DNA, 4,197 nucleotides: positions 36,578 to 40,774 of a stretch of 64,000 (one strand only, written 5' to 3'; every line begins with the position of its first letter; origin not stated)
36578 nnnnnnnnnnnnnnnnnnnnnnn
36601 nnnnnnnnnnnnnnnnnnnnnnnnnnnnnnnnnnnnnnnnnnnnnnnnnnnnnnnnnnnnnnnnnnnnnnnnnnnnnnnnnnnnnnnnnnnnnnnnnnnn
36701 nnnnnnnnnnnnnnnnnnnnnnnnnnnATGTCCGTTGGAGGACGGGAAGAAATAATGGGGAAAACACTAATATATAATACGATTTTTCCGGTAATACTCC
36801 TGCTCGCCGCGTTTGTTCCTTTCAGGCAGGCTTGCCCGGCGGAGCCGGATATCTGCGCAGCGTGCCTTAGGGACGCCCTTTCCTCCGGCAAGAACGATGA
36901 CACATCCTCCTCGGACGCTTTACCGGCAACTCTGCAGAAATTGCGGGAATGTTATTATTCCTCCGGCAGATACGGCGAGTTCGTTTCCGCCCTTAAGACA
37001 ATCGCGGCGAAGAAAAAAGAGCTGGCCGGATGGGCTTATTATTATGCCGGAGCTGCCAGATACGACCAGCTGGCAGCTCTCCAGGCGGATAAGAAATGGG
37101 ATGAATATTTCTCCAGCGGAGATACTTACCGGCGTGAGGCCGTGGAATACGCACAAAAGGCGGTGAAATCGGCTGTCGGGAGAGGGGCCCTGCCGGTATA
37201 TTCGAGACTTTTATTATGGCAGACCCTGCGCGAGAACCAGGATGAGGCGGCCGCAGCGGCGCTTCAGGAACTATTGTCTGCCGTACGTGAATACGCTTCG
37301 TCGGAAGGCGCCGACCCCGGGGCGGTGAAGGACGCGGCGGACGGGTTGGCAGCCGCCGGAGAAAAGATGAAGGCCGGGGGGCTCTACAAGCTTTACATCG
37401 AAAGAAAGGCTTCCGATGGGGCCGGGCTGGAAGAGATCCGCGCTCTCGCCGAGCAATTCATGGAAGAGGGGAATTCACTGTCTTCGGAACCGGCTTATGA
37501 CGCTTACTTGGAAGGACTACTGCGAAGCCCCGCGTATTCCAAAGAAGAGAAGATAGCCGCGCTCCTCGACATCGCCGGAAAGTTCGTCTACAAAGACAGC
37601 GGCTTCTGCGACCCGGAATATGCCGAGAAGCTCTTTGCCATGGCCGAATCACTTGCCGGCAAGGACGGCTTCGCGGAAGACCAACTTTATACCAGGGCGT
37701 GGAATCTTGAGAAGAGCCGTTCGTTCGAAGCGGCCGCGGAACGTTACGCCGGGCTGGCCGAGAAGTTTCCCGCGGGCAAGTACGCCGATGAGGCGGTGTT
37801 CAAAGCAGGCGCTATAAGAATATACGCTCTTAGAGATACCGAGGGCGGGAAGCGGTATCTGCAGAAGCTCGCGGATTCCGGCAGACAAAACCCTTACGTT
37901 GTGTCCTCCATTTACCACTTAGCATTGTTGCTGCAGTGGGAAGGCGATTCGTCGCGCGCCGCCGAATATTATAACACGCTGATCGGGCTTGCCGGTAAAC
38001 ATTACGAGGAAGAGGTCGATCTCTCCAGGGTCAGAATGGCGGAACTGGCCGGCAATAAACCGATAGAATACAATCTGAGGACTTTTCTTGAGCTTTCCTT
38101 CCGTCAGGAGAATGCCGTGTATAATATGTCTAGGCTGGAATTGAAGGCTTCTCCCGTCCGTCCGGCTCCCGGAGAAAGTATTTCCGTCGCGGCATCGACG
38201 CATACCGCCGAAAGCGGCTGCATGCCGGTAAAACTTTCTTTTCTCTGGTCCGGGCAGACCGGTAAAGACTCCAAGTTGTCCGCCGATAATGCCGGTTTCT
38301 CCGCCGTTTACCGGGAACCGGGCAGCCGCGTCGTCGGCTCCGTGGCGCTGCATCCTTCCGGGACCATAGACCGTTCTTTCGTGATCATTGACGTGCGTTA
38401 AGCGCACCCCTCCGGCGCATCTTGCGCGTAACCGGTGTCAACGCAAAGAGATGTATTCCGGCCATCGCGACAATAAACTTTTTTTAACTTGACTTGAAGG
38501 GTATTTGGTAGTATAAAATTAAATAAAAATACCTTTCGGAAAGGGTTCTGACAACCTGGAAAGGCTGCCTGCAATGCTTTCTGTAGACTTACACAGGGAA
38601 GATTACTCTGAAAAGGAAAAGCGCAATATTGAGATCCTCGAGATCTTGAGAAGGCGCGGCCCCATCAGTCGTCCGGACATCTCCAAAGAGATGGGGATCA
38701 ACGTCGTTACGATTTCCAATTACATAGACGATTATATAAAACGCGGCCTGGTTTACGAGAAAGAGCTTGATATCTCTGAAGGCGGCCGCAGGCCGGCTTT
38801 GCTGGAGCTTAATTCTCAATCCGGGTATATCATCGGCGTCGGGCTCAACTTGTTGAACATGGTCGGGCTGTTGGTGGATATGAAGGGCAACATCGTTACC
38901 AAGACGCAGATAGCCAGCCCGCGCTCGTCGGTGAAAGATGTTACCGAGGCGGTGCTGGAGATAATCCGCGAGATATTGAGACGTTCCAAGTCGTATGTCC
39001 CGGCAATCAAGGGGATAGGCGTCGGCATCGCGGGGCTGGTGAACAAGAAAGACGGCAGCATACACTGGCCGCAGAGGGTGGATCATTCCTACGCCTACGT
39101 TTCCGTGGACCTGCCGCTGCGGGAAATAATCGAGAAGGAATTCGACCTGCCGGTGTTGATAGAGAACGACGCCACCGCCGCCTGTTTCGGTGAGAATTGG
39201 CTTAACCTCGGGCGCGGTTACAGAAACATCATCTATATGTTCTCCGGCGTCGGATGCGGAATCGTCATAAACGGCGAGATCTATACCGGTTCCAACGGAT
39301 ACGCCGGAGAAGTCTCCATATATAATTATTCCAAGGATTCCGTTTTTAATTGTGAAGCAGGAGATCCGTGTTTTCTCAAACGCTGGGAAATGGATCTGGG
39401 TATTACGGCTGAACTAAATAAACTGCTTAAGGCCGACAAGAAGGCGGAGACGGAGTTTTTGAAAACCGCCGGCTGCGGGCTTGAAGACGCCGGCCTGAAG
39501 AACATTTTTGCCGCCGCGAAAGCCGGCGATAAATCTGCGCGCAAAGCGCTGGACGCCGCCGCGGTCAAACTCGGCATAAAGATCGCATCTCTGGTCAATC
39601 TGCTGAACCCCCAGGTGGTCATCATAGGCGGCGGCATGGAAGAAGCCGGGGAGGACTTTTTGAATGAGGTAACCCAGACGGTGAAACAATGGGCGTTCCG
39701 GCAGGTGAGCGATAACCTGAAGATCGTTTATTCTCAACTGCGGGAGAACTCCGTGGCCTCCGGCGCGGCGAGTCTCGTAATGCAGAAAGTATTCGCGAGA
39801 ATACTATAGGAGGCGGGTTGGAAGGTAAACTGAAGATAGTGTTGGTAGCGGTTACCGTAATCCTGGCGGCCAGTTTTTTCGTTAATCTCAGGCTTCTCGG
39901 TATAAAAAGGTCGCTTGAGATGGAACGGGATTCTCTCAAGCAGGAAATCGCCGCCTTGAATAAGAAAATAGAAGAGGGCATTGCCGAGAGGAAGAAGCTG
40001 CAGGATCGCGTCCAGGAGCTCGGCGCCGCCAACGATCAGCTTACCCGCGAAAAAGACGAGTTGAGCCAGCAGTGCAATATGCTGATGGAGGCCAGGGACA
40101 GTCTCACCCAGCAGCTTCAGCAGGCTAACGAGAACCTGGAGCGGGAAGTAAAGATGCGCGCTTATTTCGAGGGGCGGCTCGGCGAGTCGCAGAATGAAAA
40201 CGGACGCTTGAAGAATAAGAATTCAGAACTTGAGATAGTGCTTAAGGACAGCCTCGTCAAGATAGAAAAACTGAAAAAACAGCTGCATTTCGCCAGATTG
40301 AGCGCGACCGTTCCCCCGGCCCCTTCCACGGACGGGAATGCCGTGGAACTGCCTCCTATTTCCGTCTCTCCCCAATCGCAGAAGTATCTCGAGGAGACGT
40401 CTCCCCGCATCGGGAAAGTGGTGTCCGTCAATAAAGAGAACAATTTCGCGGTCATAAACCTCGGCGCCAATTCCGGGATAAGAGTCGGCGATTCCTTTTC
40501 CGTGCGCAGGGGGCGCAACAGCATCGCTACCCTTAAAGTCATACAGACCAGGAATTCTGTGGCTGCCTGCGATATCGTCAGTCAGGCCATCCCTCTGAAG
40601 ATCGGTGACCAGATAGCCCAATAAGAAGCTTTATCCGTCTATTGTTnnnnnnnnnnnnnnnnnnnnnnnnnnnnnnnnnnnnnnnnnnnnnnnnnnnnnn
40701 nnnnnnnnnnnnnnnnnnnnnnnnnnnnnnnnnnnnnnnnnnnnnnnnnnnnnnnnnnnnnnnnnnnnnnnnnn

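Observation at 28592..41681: Glycan-utilisation locus with an ATPase-less ABC importer, two paralogous GH-A-like glycosidases and dual ROK/LacI regulators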

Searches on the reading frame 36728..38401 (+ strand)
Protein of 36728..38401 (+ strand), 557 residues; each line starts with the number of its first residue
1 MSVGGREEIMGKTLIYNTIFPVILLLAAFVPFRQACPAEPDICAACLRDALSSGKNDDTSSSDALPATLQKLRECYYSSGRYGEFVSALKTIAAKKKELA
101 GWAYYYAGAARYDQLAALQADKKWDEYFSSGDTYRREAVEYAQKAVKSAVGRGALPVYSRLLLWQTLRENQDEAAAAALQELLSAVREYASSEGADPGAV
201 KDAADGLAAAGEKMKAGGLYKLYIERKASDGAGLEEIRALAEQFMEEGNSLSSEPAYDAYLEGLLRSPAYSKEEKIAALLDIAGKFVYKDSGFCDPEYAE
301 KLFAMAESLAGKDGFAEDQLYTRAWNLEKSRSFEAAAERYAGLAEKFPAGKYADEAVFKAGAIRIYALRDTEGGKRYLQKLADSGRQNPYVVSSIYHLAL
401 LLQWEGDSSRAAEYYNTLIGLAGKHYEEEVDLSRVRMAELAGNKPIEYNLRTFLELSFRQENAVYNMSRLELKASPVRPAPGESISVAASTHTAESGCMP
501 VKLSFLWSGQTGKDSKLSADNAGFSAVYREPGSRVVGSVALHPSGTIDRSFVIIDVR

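Call 3: search_protein_families(library=pfam, proteins=[window:36728-38401:+], max_evalue=0.01)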
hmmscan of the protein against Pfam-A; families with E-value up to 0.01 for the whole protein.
window:36728-38401:+ (557 aa): 1 family
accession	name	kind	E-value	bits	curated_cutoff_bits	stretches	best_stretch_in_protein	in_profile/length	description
PF24963.1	DUF7768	-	0.0097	16.6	26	0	136-180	14-58/98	Domain of unknown function (DUF7768)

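Call 4: search_protein_families(library=ncbifam, proteins=[window:36728-38401:+], max_evalue=0.01)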
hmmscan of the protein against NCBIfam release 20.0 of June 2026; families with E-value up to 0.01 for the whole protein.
window:36728-38401:+ (557 aa): 2 families
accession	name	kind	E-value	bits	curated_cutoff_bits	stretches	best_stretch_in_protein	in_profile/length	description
NF058541.1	SusR_regulator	equivalog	7.7e-06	25.4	480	1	70-148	86-166/515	SusR family glycan utilization regulator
TIGR02795.1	tol_pal_ybgF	equivalog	2.4e-05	24.9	90.1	1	317-419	2-103/119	tol-pal system protein YbgF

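Call 35: search_protein_families(library=pfam, proteins=[window:36728-38401:+], max_evalue=1)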
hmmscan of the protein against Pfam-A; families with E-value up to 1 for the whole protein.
window:36728-38401:+ (557 aa): 4 families
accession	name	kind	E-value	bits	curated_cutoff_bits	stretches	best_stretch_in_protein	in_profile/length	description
PF24963.1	DUF7768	-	0.0097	16.6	26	1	136-180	14-58/98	Domain of unknown function (DUF7768)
PF13525.12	YfiO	-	0.028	14.6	25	1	291-357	118-181/203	Outer membrane lipoprotein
PF13174.12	TPR_6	-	0.15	13.2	26.3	0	395-419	3-27/33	Tetratricopeptide repeat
PF13512.12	TPR_18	-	0.54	10.9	21.9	1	316-356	9-49/145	Tetratricopeptide repeat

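Call 96: search_protein_families(library=padloc, proteins=[window:36728-38401:+], max_evalue=0.001)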
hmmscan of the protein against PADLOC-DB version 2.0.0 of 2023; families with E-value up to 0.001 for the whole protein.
window:36728-38401:+ (557 aa): 0 families

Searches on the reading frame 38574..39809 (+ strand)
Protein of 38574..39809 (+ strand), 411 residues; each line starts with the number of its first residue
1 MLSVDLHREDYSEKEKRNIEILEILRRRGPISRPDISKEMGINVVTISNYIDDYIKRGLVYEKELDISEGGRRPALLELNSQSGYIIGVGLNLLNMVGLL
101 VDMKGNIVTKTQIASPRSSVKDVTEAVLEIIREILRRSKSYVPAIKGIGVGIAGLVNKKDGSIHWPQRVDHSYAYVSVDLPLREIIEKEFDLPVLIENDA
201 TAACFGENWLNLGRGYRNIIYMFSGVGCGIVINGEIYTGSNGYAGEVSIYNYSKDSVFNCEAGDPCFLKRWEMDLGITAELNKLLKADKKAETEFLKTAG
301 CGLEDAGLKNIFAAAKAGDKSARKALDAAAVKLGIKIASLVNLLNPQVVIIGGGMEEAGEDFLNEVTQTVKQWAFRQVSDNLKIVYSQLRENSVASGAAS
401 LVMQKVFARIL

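Call 3: search_protein_families(library=pfam, proteins=[window:38574-39809:+], max_evalue=0.01)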
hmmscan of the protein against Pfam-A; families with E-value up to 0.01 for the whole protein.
window:38574-39809:+ (411 aa): 5 families
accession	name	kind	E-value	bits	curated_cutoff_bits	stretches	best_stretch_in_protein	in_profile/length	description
PF00480.26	ROK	-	1.4e-43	150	22.9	1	97-404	12-293/294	ROK family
PF13412.12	HTH_24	-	0.00015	21.7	21.9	1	18-60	5-47/48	Winged helix-turn-helix DNA-binding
PF08279.18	HTH_11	-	0.00058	20.1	25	1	19-53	3-38/55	HTH domain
PF01047.28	MarR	-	0.0026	18.1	24.6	1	19-61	6-48/59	MarR family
PF12802.13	MarR_2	-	0.0038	17.8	27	1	20-62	9-52/61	MarR family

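Call 4: search_protein_families(library=ncbifam, proteins=[window:38574-39809:+], max_evalue=0.01)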
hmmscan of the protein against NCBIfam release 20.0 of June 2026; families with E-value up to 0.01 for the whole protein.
window:38574-39809:+ (411 aa): 14 families
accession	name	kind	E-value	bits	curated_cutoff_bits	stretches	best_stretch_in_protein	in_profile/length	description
TIGR00744.1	ROK_glcA_fam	subfamily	3.5e-43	148.1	260.35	1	100-405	14-311/318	ROK family glucokinase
NF047937.1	TransRegNagC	equivalog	3e-41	141.9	650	1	23-405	18-386/399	DNA-binding transcriptional regulator NagC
NF049930.1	TransRegMlc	equivalog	1.1e-31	110.5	530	1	23-406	23-393/405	sugar metabolism global transcriptional regulator Mlc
NF007251.0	PRK09698.1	equivalog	1.7e-20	73.5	253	2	82-248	4-165/304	allose kinase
NF003461.0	PRK05082.1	subfamily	2.6e-19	69.7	283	2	100-247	17-154/291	N-acetylmannosamine kinase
NF007108.0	PRK09557.1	equivalog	3.3e-17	62.8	443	1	99-401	16-299/303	fructokinase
NF009835.0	PRK13310.1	equivalog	4.6e-17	62.3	380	1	108-402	24-300/303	N-acetylglucosamine kinase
NF047821.1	NactlManKinNanK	equivalog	1.2e-16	61.1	450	2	98-247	15-154/288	N-acetylmannosamine kinase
NF042998.1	bglucokin_BglK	equivalog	1.6e-16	60.5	550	1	100-373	17-261/291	beta-glucoside kinase BglK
NF045551.1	GK_Pyrobac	equivalog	3.2e-15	56.2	500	1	99-404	15-282/294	ATP-dependent glucokinase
NF009836.0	PRK13311.1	equivalog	1e-10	41.3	551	1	124-256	36-164/256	N-acetyl-D-glucosamine kinase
NF045942.1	PolPhglucPhase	equivalog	3e-07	30.4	250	1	97-238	13-147/242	polyphosphate--glucose phosphotransferase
TIGR01884.1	cas_HTH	subfamily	0.00053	19.4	60.2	1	14-64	140-190/202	CRISPR-associated CARF protein Csa3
NF045550.1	FrctkaseScrK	equivalog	0.00064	19.2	400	0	124-249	34-159/293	fructokinase ScrK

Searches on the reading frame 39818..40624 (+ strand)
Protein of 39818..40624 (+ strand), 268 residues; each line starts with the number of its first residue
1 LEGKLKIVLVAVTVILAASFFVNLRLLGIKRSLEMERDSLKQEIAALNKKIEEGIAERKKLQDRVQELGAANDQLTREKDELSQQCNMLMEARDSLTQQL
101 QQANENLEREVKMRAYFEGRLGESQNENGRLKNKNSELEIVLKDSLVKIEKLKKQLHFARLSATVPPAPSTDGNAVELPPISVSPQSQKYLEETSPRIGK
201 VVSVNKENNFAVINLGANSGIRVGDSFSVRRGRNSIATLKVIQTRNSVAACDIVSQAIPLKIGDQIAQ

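Call 3: search_protein_families(library=pfam, proteins=[window:39818-40624:+], max_evalue=0.01)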
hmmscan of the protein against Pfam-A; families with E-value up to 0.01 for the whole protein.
window:39818-40624:+ (268 aa): 4 families
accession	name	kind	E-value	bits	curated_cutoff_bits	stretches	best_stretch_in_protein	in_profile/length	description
PF16538.11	FlgT_C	-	5.1e-05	24.1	27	1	209-243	2-36/77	Flagellar assembly protein T, C-terminal domain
PF09728.14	Taxilin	-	0.00069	19.3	30.3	1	38-114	14-93/302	Myosin-like coiled-coil protein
PF06156.18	YabA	-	0.0023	18.9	30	1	35-109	1-75/103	Initiation control protein YabA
PF01576.24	Myosin_tail_1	-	0.0069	14.7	38.1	0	30-126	379-475/1081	Myosin tail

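Call 4: search_protein_families(library=ncbifam, proteins=[window:39818-40624:+], max_evalue=0.01)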
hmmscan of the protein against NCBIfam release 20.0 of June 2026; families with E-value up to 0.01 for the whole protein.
window:39818-40624:+ (268 aa): 10 families
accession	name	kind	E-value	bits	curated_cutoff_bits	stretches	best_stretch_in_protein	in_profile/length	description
TIGR02168.1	SMC_prok_B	equivalog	2.3e-05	22.4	567.35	1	33-156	251-374/1181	chromosome segregation protein SMC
NF002572.0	PRK02224.1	equivalog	3.3e-05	22.4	1087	1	36-159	252-347/888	DNA double-strand break repair ATPase Rad50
TIGR02169.1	SMC_prok_A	equivalog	0.00014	19.7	729.4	1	31-156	844-968/1165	chromosome segregation protein SMC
TIGR01069.2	mutS2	equivalog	0.00046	18.7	400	1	37-216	508-674/790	endonuclease MutS2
NF045487.1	ASRP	equivalog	0.0014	17.4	300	1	33-154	329-453/593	archaea-specific SMC-related protein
NF046104.1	PptglHdxlasePcsB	equivalog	0.0033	16.7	450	1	34-107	24-104/400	peptidoglycan hydrolase PcsB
NF041035.1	Rad50_Halo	equivalog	0.004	15.6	1000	1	36-153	252-369/883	DNA double-strand break repair ATPase Rad50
NF006543.0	PRK09039.1-2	equivalog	0.0041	17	305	1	7-139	30-155/350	peptidoglycan -binding protein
NF045780.1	TrlF_fam_ATP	equivalog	0.0048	15.7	350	1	33-151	608-733/944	TrlF family AAA-like ATPase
TIGR03752.1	conj_TIGR03752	hypoth_equivalog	0.005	16.1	241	1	30-139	28-136/471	TIGR03752 family integrating conjugative element protein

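Call 96: search_protein_families(library=padloc, proteins=[window:39818-40624:+], max_evalue=0.001)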
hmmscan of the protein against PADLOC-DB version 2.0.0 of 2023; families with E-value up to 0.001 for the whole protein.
window:39818-40624:+ (268 aa): 5 families
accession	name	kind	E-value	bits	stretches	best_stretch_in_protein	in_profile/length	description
PDLC00006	DruC1|DruC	-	9.3e-06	22.4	1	36-265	190-412/626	Unknown function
PDLC00580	JetC3|JetC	-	4.4e-05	19.9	1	33-156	289-412/1068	DUF3584 domain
PDLC00551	JetC2|JetC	-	0.00034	16.6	1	36-163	283-411/1365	DUF3584 domain; MukB-like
PDLC03862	LmuB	-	0.00054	16.4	1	31-143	363-479/643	-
PDLC00025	DruG2|DruG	-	0.00058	16.6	1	40-145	320-424/704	Unknown function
